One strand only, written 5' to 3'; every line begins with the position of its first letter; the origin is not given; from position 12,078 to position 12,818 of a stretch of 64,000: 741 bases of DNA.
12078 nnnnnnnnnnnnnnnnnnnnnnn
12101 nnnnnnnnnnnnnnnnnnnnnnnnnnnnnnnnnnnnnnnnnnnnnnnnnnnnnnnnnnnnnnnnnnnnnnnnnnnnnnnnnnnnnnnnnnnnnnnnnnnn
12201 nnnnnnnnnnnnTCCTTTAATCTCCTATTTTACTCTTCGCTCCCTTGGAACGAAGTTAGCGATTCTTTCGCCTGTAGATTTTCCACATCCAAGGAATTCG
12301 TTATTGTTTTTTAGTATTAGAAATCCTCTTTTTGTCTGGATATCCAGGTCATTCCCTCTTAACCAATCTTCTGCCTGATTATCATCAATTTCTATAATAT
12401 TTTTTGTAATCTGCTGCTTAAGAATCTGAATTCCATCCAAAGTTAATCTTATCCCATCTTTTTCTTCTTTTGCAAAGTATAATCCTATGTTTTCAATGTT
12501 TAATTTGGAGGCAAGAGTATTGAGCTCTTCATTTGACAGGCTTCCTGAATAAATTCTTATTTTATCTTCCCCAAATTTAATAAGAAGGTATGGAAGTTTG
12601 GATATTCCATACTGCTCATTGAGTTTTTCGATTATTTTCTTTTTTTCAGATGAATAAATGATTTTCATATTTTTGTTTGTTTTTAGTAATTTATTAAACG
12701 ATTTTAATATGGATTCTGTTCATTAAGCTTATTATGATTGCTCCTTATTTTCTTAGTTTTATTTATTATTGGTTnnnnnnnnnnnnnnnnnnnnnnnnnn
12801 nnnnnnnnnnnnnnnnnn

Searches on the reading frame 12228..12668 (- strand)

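Call 53: search_protein_families(library=pfam, max_evalue=0.001, proteins=[window:12228-12668:-])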
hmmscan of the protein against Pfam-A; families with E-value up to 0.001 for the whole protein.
seq(147 aa): 1 family
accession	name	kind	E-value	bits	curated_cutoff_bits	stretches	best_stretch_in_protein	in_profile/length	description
PF13636.12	Methyltranf_PUA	-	2.9e-10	40.5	27.6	1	99-145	1-48/49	RNA-binding PUA-like domain of methyltransferase RsmF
